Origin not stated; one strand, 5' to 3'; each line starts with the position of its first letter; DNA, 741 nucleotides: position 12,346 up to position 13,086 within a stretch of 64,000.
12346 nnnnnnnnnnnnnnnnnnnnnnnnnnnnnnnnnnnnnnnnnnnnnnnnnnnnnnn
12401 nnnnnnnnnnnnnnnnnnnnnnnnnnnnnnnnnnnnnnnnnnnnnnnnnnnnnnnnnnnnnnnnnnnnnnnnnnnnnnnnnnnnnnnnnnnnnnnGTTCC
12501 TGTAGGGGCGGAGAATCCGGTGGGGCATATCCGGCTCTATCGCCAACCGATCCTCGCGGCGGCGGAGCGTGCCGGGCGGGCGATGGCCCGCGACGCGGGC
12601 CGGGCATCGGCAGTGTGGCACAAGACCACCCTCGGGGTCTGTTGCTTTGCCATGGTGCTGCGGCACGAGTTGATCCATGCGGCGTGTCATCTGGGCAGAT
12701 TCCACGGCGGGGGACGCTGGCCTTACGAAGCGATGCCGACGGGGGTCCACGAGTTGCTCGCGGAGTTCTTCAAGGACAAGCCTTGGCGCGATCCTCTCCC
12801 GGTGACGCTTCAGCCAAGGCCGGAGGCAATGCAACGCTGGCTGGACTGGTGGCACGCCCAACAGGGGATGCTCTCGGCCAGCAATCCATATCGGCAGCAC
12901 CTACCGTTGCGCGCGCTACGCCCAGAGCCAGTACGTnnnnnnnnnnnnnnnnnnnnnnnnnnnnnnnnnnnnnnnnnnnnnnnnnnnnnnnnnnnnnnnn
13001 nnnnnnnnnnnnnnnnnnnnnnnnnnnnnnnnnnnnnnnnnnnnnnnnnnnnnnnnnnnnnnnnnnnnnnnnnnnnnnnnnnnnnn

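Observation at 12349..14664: Lower-GC single-gene islet encoding a 771-aa protein with both HExxH peptidase-like and PD-(D/E)xK nuclease-like motifs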

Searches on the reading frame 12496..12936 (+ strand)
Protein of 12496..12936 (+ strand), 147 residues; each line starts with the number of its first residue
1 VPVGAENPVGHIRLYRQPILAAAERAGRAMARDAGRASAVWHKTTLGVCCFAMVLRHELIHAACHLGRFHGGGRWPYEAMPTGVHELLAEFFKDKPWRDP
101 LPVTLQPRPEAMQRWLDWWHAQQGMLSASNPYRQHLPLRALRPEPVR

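Call 62: search_solved_structures(query=A5, max_evalue=10, show_alignments=4)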
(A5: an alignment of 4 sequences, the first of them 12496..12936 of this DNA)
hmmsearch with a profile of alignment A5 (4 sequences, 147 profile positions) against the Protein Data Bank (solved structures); distinct sequences matched with E-value up to 10: 2.
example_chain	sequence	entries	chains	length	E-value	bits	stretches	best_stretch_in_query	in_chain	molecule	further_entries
1url_A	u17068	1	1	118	1.3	12.1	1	65-109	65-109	SIALOADHESIN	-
1od7_A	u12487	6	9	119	1.3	12.1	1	65-109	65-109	SIALOADHESIN | PROTEIN (SIALOADHESIN)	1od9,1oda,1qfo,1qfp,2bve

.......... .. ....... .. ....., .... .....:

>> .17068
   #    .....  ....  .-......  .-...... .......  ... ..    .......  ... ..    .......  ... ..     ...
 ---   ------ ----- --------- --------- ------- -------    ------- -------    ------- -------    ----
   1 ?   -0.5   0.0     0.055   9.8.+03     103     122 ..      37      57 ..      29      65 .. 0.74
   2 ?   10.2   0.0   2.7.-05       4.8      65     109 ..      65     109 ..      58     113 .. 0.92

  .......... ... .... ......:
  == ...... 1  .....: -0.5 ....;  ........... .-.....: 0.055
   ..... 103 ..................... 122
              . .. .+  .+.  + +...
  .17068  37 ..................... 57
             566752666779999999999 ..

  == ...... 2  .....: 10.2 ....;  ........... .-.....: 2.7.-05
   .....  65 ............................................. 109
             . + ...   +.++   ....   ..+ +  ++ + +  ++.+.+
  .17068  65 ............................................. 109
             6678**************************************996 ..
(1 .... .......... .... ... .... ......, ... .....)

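Call 73: search_protein_families(library=pfam, alignment_id=A5, max_evalue=10)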
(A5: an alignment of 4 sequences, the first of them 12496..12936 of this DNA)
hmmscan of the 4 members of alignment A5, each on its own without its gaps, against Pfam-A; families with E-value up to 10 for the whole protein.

A. member 1, window:12496-12936:+ (147 aa): 0 families

B. families by the number of members that match (of 4 scanned): 4 families
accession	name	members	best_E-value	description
PF23938.1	DUF7273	1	0.036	Domain of unknown function (DUF7273)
PF24965.1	TRS130_4HB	1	0.13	TRS130-like four helical bundle domain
PF07607.17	DUF1570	1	0.2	Protein of unknown function (DUF1570)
PF14891.12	Peptidase_M91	1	0.2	Effector protein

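Call 82: find_related_loci(query=A5, collection=viral_contigs, flank=6000)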
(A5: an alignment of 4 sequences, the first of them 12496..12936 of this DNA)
Query A5 (147 aa) in viral_contigs; peptide patterns used: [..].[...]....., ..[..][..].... (x = any residue, [..] = any of these).
30 stretches matched a pattern, but none encodes a relative of the query by tblastn (E <= 1e-3).
